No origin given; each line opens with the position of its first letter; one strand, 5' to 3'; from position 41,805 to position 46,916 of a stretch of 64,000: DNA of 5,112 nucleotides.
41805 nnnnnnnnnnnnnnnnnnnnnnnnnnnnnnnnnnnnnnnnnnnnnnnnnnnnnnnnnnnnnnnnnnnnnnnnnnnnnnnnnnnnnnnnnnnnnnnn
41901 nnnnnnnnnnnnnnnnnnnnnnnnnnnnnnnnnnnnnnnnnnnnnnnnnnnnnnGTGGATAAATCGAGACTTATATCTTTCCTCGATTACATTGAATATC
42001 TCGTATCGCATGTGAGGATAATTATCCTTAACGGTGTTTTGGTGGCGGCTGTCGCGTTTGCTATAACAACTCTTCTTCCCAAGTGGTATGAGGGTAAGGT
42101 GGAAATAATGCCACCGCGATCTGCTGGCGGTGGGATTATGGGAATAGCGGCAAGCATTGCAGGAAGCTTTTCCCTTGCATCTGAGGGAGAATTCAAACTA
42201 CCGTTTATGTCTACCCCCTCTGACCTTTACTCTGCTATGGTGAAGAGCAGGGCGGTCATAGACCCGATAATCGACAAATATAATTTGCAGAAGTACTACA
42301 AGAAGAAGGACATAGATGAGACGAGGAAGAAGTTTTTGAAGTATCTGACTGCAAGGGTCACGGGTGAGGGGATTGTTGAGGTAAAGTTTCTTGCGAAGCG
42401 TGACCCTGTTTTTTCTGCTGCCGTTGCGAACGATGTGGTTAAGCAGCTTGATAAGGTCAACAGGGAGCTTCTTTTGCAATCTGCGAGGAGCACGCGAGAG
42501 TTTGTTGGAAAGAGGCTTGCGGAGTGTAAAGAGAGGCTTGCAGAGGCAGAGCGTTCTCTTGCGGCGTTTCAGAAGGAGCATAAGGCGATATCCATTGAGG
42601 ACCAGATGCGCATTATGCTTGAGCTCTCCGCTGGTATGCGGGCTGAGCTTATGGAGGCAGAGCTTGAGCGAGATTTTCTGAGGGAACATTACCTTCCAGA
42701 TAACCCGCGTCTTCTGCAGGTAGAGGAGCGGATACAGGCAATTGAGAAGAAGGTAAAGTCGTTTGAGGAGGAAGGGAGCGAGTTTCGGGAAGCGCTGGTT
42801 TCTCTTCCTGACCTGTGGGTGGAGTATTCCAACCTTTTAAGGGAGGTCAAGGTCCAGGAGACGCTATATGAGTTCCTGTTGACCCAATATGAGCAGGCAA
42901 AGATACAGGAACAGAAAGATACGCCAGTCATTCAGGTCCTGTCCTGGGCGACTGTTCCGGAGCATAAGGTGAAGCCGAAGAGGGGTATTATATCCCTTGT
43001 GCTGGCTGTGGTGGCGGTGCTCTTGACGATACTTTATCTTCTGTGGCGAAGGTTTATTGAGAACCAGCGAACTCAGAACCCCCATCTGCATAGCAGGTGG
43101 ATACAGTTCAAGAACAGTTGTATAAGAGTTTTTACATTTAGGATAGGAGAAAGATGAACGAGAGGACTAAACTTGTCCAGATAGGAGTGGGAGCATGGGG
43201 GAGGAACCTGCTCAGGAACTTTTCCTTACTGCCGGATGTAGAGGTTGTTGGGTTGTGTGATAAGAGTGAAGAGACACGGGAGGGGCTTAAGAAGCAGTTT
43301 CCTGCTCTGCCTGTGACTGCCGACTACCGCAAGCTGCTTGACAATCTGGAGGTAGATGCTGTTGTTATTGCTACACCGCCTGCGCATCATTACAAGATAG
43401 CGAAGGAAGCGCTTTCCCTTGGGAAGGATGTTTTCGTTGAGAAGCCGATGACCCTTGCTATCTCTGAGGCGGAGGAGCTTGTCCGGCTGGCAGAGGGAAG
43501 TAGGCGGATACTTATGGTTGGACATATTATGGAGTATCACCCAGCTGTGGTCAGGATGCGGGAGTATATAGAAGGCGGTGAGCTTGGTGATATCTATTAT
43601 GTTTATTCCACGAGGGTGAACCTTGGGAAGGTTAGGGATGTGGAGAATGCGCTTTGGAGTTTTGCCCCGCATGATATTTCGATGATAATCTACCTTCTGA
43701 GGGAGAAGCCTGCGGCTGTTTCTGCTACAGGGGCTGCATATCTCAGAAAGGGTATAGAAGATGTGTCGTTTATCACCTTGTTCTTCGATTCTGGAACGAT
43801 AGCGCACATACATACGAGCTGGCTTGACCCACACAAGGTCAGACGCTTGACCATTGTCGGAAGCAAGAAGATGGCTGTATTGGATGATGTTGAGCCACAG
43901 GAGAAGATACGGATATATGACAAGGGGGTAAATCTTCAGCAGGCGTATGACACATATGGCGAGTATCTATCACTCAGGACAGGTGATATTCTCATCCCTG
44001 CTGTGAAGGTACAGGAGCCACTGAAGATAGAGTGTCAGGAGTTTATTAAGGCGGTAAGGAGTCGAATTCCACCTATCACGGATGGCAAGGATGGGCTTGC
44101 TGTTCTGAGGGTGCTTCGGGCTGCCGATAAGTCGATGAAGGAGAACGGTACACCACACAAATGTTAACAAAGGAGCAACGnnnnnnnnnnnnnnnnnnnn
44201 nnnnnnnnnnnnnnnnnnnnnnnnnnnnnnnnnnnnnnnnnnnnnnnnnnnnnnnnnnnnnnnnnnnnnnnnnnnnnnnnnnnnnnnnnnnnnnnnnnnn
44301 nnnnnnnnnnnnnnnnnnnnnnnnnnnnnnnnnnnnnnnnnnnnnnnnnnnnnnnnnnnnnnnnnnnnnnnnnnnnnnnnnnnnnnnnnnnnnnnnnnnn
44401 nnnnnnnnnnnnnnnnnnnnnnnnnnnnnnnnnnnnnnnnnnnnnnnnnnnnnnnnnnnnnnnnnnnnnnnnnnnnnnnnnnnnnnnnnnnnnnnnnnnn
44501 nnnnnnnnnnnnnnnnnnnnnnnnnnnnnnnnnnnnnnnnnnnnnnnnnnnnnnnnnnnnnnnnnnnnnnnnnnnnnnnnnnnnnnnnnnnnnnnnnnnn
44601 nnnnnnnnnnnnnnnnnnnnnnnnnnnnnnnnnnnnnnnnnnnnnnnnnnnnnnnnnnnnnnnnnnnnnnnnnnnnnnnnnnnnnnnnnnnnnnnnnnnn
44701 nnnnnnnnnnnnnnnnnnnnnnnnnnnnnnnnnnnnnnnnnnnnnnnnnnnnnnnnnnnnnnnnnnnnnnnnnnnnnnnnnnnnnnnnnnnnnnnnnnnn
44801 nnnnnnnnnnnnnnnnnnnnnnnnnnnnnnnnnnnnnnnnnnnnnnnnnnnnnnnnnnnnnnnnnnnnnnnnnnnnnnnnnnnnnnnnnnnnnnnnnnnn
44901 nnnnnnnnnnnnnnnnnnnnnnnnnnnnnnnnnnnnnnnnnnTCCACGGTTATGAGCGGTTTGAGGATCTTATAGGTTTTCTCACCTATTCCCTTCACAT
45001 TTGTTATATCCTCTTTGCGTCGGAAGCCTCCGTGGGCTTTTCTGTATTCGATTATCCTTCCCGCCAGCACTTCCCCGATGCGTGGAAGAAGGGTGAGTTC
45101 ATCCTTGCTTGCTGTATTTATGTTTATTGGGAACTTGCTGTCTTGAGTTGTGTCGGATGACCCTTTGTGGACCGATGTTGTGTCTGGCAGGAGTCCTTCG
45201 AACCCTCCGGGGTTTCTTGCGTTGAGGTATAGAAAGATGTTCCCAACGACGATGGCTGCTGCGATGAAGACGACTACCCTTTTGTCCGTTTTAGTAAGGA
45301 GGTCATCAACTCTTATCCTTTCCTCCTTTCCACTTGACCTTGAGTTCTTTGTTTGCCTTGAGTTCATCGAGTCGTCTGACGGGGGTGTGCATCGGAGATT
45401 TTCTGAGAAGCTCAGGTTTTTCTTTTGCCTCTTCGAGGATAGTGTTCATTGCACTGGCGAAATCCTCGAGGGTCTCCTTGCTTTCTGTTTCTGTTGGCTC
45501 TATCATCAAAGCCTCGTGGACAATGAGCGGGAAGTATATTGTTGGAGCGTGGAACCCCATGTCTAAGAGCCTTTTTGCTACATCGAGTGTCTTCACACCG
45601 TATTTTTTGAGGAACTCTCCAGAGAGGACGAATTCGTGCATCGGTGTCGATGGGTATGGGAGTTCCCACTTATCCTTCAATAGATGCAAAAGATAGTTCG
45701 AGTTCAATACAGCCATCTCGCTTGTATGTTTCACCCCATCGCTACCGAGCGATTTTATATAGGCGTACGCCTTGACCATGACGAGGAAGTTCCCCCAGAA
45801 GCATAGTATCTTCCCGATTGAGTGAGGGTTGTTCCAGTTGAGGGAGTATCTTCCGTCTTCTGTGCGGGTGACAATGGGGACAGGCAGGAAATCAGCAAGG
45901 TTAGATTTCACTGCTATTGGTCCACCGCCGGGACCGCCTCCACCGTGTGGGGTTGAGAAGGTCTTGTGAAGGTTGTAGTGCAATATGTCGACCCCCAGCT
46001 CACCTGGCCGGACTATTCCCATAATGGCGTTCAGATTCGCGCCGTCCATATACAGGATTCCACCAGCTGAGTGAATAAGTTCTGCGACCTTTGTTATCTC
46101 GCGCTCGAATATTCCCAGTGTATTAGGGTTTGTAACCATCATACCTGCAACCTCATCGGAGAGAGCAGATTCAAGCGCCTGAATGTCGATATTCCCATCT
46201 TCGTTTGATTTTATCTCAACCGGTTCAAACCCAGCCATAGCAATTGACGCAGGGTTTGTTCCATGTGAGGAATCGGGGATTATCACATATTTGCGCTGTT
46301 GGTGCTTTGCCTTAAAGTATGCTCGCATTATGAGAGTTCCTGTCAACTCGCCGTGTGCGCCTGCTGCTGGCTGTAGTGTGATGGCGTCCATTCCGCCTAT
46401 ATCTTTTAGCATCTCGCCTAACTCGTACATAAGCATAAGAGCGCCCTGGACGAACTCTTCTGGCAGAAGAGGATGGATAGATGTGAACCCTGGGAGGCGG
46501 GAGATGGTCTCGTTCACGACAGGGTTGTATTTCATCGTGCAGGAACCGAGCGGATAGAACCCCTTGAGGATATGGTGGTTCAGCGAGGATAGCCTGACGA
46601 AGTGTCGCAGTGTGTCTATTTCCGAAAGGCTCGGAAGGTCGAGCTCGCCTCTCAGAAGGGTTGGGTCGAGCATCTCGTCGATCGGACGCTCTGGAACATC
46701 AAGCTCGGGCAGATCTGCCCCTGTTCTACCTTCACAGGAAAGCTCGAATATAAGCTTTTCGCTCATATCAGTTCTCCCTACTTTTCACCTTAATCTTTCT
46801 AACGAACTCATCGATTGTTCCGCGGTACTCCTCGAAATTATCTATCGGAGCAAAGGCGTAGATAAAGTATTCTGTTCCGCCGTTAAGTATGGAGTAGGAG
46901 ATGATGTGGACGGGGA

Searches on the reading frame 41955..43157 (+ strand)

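Call 75: search_protein_families(library=pfam, proteins=[window:41955-43157:+], max_evalue=0.000001)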
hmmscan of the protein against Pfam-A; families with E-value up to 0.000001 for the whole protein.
window:41955-43157:+ (400 aa): 1 family
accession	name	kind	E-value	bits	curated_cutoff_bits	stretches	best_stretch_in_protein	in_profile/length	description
PF13807.11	GNVR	-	5e-09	36.4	27.7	1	293-367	8-82/82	G-rich domain on putative tyrosine kinase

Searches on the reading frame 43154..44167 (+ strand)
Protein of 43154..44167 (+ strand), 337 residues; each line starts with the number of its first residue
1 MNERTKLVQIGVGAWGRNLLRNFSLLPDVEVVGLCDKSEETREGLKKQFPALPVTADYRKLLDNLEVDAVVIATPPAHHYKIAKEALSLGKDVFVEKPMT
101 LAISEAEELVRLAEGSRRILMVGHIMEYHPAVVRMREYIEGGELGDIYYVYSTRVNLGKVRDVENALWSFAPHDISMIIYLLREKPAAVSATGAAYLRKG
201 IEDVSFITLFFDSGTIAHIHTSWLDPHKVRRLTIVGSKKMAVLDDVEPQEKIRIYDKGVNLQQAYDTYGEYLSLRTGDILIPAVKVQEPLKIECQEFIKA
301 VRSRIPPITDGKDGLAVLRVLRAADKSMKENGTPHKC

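Call 75: search_protein_families(library=pfam, proteins=[window:43154-44167:+], max_evalue=0.000001)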
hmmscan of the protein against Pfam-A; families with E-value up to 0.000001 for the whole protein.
window:43154-44167:+ (337 aa): 3 families
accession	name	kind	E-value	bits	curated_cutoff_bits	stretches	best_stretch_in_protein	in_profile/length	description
PF01408.29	GFO_IDH_MocA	-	2.3e-25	90.1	24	1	8-124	4-120/120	Oxidoreductase family, NAD-binding Rossmann fold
PF22725.1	GFO_IDH_MocA_C3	-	2e-16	60.6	27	1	133-241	2-123/124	GFO/IDH/MocA C-terminal domain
PF02894.22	GFO_IDH_MocA_C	-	1.6e-11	44.9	22.9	1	136-332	1-214/218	Oxidoreductase family, C-terminal alpha/beta domain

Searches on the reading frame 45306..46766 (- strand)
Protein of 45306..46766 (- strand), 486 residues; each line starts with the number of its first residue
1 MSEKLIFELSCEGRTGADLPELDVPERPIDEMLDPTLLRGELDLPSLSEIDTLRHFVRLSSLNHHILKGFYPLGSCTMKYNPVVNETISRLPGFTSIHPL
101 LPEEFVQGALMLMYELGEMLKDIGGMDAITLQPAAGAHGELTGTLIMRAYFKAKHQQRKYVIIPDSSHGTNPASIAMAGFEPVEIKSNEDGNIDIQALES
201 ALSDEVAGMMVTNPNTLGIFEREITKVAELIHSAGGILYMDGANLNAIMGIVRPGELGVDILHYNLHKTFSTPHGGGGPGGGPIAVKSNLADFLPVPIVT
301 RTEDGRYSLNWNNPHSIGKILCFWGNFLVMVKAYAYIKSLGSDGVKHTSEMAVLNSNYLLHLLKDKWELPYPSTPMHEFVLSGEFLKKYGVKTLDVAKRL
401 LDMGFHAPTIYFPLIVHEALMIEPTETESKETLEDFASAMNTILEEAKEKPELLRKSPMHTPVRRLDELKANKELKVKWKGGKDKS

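Call 63: search_protein_families(library=pfam, proteins=[window:45306-46766:-], max_evalue=0.00001)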
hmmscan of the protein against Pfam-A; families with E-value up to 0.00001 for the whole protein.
window:45306-46766:- (486 aa): 4 families
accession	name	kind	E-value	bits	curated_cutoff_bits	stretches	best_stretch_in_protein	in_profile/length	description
PF21478.3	GcvP2_C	-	4.6e-26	91.6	27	1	349-449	2-104/122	Glycine dehydrogenase, C-terminal domain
PF02347.22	GDC-P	-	1.2e-13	51.2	26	1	47-304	47-293/429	Glycine cleavage system P-protein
PF00266.25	Aminotran_5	-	2.6e-07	30.4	21.5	1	145-275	76-207/371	Aminotransferase class-V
PF00155.27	Aminotran_1_2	-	7e-06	25.9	19.7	0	151-242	84-186/361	Aminotransferase class I and II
